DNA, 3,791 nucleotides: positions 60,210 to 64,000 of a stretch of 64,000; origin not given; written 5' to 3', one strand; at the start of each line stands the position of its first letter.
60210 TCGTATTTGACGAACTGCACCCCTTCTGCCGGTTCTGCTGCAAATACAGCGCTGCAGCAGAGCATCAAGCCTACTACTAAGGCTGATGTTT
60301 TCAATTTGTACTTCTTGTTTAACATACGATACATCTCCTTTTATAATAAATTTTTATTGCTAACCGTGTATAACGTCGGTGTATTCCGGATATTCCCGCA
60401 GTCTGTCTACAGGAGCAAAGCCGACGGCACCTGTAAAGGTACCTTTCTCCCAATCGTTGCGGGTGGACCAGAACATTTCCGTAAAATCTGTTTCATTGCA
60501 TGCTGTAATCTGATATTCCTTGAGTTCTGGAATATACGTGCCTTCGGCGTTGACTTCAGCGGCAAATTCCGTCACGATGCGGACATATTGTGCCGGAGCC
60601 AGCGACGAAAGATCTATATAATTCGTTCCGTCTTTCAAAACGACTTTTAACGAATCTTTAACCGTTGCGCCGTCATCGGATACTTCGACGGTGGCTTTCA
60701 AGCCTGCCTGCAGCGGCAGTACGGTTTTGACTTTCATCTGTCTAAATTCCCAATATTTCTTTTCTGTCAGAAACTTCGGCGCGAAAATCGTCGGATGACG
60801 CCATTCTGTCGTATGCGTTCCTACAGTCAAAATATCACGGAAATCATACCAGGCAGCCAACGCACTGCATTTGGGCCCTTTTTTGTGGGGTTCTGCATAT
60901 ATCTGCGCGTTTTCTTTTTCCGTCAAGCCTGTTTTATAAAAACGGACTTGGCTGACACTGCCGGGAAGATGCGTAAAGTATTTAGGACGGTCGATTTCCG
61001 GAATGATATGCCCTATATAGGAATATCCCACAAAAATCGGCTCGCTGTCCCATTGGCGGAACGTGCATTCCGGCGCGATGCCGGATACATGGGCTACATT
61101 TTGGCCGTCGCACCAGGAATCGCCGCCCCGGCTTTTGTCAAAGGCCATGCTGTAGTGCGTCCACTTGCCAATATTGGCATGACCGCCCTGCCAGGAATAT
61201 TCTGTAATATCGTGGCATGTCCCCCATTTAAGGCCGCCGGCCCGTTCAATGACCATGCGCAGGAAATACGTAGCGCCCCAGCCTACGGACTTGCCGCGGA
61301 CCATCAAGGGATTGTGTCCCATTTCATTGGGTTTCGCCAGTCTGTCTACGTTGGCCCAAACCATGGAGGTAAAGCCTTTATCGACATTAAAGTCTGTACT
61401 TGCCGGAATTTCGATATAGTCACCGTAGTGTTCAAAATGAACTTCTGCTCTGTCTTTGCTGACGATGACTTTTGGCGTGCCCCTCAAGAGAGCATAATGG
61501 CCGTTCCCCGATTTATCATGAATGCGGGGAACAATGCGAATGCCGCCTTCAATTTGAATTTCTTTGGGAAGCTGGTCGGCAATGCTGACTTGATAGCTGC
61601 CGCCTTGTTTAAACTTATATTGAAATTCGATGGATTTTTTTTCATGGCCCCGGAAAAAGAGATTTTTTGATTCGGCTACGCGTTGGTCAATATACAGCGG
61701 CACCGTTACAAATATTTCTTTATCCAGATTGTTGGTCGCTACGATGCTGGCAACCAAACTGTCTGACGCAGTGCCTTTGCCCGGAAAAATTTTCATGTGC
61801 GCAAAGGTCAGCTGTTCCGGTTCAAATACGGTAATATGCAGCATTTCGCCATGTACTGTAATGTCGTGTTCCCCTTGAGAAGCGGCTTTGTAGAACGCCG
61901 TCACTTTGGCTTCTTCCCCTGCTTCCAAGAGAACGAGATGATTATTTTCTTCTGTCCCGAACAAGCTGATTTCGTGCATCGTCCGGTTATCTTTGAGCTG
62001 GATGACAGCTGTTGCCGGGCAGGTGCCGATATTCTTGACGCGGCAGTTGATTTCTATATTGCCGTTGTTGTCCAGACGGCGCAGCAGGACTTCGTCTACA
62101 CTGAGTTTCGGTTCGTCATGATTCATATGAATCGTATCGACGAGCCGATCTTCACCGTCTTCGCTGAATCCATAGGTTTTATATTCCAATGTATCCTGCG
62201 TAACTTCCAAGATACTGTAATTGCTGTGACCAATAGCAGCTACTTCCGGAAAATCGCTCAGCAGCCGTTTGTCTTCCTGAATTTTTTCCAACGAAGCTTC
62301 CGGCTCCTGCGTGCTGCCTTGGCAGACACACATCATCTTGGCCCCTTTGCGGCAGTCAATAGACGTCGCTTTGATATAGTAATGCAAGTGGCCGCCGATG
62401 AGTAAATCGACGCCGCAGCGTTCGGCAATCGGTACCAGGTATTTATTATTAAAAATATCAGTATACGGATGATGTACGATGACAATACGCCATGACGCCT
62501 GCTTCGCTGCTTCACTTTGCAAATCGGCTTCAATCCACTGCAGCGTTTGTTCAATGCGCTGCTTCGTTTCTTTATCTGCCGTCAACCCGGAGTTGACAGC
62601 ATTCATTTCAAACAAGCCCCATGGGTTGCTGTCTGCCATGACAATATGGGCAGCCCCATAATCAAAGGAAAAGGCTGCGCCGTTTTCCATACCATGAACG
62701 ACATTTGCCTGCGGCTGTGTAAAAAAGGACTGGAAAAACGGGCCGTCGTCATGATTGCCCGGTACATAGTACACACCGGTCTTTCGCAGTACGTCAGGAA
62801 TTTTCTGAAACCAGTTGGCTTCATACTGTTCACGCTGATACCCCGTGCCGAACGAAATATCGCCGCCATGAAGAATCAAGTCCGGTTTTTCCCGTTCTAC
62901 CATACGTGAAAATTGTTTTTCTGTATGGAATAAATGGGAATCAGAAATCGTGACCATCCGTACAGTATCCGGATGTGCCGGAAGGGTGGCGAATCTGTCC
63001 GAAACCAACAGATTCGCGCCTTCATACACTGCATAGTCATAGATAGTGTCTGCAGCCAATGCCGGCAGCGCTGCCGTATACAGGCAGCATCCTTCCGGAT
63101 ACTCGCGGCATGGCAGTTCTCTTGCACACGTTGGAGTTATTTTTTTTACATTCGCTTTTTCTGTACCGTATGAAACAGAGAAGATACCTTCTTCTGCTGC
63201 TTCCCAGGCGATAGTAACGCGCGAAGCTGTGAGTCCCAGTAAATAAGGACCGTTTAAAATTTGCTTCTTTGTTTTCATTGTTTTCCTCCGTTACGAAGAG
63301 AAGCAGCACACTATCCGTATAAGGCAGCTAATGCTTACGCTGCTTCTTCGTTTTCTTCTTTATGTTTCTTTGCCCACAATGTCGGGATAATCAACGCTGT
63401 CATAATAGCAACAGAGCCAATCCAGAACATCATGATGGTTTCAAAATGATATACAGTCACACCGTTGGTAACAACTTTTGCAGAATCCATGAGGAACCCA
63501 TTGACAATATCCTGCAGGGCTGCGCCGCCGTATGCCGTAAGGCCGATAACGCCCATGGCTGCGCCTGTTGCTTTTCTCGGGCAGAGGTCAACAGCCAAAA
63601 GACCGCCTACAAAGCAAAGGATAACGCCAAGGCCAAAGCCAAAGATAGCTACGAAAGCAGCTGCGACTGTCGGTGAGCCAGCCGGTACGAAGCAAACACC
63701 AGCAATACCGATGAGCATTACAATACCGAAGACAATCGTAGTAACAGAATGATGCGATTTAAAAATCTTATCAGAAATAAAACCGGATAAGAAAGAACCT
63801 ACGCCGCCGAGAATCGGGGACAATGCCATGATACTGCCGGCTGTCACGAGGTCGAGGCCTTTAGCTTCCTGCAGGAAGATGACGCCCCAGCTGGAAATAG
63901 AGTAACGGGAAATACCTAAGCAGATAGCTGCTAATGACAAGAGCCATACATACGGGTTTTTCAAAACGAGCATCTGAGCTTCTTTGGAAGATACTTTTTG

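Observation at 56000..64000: Candidate multi-compartment phytate / inositol-phosphate utilisation operon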

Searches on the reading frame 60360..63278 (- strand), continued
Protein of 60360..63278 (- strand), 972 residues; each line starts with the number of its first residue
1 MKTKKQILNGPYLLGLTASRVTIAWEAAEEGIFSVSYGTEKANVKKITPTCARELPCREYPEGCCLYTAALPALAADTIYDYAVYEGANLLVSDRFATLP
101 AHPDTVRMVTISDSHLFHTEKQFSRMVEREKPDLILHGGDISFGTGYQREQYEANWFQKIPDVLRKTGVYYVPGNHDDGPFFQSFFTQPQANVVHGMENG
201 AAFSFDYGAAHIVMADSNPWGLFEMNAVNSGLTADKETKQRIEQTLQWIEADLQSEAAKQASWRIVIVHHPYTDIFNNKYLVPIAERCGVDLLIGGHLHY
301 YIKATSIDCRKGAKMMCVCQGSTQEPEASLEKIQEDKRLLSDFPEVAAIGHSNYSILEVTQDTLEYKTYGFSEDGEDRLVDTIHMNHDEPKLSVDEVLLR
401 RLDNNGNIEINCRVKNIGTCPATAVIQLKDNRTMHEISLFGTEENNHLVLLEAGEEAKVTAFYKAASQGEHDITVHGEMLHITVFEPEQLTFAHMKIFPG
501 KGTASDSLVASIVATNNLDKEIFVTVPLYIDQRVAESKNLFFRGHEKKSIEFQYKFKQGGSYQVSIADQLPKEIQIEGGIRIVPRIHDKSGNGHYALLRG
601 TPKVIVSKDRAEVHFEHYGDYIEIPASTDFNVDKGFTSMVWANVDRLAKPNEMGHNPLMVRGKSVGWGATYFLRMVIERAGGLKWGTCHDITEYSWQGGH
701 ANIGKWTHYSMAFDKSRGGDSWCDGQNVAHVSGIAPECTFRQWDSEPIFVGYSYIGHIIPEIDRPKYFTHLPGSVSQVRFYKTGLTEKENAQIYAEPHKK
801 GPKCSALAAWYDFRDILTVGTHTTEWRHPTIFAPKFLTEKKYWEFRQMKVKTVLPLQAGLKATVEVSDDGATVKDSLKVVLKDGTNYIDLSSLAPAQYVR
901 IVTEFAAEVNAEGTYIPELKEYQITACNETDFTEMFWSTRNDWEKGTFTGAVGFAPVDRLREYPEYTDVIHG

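Call 75: search_protein_families(library=pfam, proteins=[L001:5622-6479:-, L001:4368-5147:-, L001:1183-2574:+], max_evalue=0.00001)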
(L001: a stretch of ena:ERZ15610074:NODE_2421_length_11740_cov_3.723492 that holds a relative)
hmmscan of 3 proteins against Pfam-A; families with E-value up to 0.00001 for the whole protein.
L001:5622-6479:- (286 aa): 4 families
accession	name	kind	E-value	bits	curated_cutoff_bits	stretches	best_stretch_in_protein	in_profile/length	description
PF12833.13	HTH_18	-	1.1e-23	83.8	33.6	1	203-281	1-79/80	Helix-turn-helix domain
PF00165.29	HTH_AraC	-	9.8e-20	70.7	26.6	2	190-230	1-41/42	Bacterial regulatory helix-turn-helix proteins, AraC family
PF07883.17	Cupin_2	-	3.5e-09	36.7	27.2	1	39-85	13-58/70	Cupin domain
PF02311.25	AraC_binding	-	7.3e-07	29.4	21.1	1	38-99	17-78/135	AraC-like ligand binding domain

L001:4368-5147:- (260 aa): 3 families
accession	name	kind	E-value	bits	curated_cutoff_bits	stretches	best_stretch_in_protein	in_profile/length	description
PF22725.1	GFO_IDH_MocA_C3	-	9.4e-28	97.1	27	1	50-170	1-123/124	GFO/IDH/MocA C-terminal domain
PF02894.22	GFO_IDH_MocA_C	-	3.1e-22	79.9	22.9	1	84-251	37-218/218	Oxidoreductase family, C-terminal alpha/beta domain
PF01408.29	GFO_IDH_MocA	-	2e-08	35.4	24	1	4-42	82-120/120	Oxidoreductase family, NAD-binding Rossmann fold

L001:1183-2574:+ (464 aa): 2 families
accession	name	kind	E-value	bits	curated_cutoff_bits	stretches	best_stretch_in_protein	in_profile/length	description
PF13347.12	MFS_2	-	1.1e-79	268.5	27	1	24-446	3-427/427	MFS/sugar transport protein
PF07690.21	MFS_1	-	3.7e-15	56.1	33.4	1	38-359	17-323/347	Major Facilitator Superfamily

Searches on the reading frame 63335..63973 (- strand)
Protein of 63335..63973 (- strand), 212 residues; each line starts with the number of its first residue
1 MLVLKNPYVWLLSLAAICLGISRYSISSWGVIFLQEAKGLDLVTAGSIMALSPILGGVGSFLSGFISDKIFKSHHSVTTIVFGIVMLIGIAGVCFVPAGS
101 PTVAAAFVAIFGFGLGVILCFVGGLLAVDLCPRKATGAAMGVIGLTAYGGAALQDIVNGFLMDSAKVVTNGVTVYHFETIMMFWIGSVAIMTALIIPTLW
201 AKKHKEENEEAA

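Call 3: search_protein_families(library=pfam, proteins=[window:63335-63973:-], max_evalue=0.01)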
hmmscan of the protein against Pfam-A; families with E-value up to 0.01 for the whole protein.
window:63335-63973:- (212 aa): 1 family
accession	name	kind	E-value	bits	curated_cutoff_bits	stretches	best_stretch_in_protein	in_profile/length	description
PF07690.21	MFS_1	-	5e-15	55.7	33.4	1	3-153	199-345/347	Major Facilitator Superfamily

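Call 4: search_protein_families(library=ncbifam, proteins=[window:63335-63973:-], max_evalue=0.01)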
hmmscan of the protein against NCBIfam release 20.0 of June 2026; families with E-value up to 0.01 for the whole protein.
window:63335-63973:- (212 aa): 9 families
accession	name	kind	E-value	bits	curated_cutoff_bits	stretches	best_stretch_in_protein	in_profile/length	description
TIGR00881.1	2A0104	subfamily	1.2e-24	87.1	407.75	1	3-176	212-374/379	phosphoglycerate transporter protein PgtP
NF008661.1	PRK11663.1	subfamily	4.2e-24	85.4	564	1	3-205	246-437/439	MFS transporter family glucose-6-phosphate receptor UhpC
NF008433.0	PRK11273.1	equivalog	8.8e-22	77.8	748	1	3-208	249-444/452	glycerol-3-phosphate transporter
TIGR00712.1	glpT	equivalog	3.4e-20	72.5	632.55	1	3-165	249-411/440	glycerol-3-phosphate transporter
TIGR00893.1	2A0114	subfamily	1.5e-10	40.6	395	1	3-171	211-380/399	D-galactonate transporter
NF007107.1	PRK09556.1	equivalog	2e-10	40.2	497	1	3-194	255-438/469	hexose-6-phosphate:phosphate antiporter UhpT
NF047787.1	PhglyTportPgtP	equivalog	1.8e-07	30.3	750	1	3-164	253-412/451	phosphoglycerate transporter PgtP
TIGR00886.1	2A0108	subfamily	1.1e-05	24.7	311.7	1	3-147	221-364/368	NarK family nitrate/nitrite MFS transporter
NF038246.1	bile_salt_MFS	equivalog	0.0014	17.5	400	1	3-177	223-392/408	conjugated bile salt MFS transporter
